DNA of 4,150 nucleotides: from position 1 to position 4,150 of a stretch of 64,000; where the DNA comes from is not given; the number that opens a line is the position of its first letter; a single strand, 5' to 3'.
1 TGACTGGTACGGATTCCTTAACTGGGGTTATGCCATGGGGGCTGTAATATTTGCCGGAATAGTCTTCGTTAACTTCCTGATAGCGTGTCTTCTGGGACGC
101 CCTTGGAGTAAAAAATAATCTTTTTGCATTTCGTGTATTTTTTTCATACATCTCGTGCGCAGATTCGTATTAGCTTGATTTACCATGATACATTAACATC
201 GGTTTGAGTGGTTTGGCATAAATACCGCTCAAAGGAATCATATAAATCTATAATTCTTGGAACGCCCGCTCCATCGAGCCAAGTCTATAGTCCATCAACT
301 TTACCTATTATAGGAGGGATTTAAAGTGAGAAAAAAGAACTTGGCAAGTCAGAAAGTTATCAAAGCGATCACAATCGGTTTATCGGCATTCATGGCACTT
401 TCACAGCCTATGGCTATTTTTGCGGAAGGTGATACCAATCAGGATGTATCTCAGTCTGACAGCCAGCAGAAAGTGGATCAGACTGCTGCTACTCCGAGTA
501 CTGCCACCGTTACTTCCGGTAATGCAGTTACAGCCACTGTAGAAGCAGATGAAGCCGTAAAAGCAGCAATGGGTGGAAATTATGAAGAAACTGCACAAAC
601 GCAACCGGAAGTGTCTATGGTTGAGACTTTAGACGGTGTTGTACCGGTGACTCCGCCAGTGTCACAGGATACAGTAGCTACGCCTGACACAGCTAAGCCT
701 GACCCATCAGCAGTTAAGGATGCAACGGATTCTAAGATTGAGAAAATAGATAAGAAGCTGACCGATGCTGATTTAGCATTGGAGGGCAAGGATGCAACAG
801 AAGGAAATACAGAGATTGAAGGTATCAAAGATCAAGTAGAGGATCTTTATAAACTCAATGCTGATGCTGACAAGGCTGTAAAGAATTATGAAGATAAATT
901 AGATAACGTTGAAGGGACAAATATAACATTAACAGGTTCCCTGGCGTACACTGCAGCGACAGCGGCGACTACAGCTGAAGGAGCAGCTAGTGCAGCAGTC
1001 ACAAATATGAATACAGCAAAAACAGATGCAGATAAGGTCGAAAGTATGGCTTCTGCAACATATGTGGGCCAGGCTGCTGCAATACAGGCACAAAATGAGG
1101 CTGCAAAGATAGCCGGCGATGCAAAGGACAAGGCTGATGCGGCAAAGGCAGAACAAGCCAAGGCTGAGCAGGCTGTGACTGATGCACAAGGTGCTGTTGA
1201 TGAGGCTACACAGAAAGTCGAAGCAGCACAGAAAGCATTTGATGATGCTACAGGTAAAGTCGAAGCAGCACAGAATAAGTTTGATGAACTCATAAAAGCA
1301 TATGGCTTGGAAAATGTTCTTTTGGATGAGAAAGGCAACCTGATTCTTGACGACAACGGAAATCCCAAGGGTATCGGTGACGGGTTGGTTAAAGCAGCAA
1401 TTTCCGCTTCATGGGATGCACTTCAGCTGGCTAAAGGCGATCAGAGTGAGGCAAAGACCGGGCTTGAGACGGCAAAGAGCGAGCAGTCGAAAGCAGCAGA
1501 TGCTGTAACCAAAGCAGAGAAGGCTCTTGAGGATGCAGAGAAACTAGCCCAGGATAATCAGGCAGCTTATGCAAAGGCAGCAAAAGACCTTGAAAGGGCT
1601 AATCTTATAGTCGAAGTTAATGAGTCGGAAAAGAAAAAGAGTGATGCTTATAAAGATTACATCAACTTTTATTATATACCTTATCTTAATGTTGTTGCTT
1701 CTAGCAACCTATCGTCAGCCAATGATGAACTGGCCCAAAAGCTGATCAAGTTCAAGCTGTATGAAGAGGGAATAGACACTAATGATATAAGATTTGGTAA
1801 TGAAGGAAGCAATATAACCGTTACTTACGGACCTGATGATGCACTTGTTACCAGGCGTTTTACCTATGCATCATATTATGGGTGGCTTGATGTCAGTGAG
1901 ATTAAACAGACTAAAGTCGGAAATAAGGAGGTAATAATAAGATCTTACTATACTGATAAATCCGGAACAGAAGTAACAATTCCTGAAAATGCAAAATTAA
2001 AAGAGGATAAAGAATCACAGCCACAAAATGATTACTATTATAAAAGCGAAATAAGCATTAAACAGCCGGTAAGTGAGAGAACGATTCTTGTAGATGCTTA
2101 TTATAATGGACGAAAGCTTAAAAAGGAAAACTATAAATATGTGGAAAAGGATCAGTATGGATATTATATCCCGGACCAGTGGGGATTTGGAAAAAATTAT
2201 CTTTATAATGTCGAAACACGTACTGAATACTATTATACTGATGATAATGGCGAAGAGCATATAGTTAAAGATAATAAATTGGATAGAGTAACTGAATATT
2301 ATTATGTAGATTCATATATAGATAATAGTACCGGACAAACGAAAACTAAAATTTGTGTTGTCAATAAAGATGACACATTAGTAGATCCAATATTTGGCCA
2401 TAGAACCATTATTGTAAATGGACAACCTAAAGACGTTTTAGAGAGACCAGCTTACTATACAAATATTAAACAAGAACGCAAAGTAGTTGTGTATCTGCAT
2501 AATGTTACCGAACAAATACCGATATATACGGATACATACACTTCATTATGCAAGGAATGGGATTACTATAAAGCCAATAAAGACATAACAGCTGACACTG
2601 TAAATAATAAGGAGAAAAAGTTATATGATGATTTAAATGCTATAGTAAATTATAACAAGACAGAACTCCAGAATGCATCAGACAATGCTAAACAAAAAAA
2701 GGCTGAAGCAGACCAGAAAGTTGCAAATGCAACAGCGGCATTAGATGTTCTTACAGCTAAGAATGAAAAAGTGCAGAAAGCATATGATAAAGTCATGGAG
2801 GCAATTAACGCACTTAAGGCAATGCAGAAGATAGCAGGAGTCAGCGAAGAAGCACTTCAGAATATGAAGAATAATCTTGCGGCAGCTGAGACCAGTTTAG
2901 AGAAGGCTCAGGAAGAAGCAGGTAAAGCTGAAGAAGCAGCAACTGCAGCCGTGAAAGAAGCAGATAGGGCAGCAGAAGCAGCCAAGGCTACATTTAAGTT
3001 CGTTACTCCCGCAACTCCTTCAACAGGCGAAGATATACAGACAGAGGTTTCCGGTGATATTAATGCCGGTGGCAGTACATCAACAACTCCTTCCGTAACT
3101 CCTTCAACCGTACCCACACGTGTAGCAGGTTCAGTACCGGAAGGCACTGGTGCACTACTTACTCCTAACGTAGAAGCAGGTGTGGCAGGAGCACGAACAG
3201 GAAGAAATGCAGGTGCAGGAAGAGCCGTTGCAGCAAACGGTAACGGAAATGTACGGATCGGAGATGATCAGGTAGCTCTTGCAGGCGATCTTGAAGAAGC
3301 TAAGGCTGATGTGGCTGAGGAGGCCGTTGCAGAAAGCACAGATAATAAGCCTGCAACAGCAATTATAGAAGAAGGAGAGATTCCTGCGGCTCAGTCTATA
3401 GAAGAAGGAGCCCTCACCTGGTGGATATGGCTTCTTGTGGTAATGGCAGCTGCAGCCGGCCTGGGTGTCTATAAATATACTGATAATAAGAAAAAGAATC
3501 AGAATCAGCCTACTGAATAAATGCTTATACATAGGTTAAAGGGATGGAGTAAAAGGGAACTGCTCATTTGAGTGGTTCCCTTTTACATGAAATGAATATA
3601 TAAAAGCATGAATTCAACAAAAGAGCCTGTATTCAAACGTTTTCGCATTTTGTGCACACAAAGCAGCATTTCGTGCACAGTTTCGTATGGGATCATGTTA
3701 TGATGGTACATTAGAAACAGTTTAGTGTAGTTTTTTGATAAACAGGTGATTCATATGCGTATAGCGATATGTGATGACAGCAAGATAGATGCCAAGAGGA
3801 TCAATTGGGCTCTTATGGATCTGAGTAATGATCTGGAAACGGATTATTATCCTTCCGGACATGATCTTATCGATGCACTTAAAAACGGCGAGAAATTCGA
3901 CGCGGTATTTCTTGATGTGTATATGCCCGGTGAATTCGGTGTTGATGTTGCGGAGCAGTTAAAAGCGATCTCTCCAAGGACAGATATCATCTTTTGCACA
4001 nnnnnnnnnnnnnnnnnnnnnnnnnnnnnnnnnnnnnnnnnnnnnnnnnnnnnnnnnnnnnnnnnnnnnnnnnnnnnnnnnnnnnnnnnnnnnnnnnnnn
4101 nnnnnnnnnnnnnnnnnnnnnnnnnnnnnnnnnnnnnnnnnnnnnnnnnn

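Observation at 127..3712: Twin LytTR-style direct-repeat promoters: one before the giant surface-protein gene, one before the LytTR operon itself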

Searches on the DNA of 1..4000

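Call 15: search_rna_families(source=window, start=1, end=4000, threshold=evalue, max_evalue=10, show_alignments=2)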
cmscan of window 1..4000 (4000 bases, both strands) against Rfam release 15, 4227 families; matches with E-value up to 10: 7.
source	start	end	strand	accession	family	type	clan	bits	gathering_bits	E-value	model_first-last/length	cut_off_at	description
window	485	567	-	RF00998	mir-562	Gene; miRNA;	-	23.4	100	0.12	1-89/89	no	mir-562 microRNA precursor family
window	3517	3589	+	RF02938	COG2827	Gene; sRNA;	-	23.1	49.1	0.68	1-77/77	no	COG2827 RNA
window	3551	3730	-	RF01819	RsaD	Gene; sRNA;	-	21.4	50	1.2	1-189/189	no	RNA Staph. aureus D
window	3602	3704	-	RF01769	greA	Cis-reg; leader;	-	17.6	60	8.2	1-124/124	no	Enterobacteria greA leader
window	514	588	+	RF01516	v-snoRNA-1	Gene; snRNA; snoRNA; CD-box;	-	16.6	75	5.9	1-65/65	no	Human herpesvirus 1 small nucleolar RNA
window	714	867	+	RF02111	IS009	Gene;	-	16.2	117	1.2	1-199/199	no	IS009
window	3236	3345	+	RF02191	TCL6_1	Gene; lncRNA;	-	16.1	60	3.3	1-113/113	no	T-cell leukemia/lymphoma 6 conserved region 1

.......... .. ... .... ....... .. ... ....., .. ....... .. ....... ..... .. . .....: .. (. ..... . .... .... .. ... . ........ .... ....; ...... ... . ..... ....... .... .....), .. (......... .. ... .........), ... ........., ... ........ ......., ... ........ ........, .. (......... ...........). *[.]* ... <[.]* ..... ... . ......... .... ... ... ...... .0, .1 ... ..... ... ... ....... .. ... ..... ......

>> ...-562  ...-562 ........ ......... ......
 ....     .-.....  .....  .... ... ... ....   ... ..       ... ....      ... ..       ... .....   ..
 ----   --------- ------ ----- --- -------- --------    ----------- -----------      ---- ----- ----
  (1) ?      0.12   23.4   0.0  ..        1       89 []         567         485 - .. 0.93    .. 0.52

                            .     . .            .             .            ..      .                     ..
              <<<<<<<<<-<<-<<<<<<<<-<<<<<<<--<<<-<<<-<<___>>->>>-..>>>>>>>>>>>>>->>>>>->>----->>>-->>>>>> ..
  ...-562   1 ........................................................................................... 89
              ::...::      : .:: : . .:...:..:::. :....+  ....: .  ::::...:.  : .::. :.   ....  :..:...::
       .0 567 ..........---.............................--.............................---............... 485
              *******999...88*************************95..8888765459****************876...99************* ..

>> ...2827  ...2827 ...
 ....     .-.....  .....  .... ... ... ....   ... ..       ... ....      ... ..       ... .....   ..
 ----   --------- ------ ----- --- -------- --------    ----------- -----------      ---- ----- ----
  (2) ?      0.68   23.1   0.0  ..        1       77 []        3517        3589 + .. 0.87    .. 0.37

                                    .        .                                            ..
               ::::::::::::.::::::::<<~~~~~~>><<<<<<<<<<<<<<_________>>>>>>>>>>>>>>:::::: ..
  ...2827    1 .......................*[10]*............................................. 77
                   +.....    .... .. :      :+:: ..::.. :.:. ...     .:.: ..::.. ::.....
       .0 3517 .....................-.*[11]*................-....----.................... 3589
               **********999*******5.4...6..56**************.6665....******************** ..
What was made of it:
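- On Known RNA families (for the leader element 248-290): There is no hit in 196-325 even at E <= 10 (call 15).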

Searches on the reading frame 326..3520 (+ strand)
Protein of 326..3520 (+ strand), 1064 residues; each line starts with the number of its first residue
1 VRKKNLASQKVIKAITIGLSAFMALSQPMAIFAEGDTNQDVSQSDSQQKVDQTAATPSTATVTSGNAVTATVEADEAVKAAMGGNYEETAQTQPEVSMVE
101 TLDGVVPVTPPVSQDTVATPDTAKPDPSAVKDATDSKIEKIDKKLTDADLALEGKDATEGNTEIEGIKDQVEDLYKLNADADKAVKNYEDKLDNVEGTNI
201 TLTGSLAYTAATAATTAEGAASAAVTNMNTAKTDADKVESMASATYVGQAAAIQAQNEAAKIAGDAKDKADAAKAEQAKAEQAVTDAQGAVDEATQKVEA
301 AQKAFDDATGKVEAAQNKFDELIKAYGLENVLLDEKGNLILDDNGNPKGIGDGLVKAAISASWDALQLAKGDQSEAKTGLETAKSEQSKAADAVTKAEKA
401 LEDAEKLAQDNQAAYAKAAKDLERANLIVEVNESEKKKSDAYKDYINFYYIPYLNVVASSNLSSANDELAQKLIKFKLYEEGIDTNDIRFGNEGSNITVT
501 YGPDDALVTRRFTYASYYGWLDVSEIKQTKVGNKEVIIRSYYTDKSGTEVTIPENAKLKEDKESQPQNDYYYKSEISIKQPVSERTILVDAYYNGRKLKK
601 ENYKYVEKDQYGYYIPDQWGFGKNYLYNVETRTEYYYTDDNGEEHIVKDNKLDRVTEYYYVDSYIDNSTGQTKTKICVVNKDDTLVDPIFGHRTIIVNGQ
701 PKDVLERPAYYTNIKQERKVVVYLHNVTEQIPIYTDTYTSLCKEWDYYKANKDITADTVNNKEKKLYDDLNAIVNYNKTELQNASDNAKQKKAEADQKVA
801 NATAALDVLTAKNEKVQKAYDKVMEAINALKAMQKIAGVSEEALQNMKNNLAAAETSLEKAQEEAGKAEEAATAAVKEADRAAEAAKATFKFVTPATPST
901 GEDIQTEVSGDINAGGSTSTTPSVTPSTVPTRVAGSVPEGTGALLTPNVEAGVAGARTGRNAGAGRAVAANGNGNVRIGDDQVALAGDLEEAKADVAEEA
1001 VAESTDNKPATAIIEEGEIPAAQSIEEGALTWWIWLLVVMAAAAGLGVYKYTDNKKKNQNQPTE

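Call 6: search_protein_families(library=pfam, proteins=[window:326-3520:+], max_evalue=0.01)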
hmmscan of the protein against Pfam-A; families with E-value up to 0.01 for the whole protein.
window:326-3520:+ (1064 aa): 0 families

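Call 27: find_homologous_proteins(query=window:326-3520:+, max_evalue=1e-8)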
Query window:326-3520:+ (1064 aa): 1 proteins with E <= 1e-8 among 8000 candidates.
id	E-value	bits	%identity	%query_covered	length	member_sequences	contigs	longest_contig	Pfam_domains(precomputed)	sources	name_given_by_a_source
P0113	0.0e+0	2273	100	100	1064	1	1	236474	-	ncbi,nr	ncbi:MAG: hypothetical protein K6G12_06310 [Lachnospiraceae bacterium]|nr:hypothetical protein [Lach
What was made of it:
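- Tried and rejected: It returned only the protein itself, because low-complexity words swamped the candidate list (call 27).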

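Call 51: find_encoding_contigs(protein=P0113, flank=10000, max_places=2)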
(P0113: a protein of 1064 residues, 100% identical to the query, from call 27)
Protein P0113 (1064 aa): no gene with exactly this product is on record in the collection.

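Call 72: search_protein_families(library=ncbifam, proteins=[window:326-3520:+], max_evalue=0.01)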
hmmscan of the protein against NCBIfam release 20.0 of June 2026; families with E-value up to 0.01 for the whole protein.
window:326-3520:+ (1064 aa): 0 families
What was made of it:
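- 326..3520 (+): Surface-protein gene: 1064 aa, signal peptide, Ala-rich coiled-coil regions, Tyr-rich central part, C-terminal membrane anchor with a basic tail. No Pfam or NCBIfam family (calls 6, 72).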
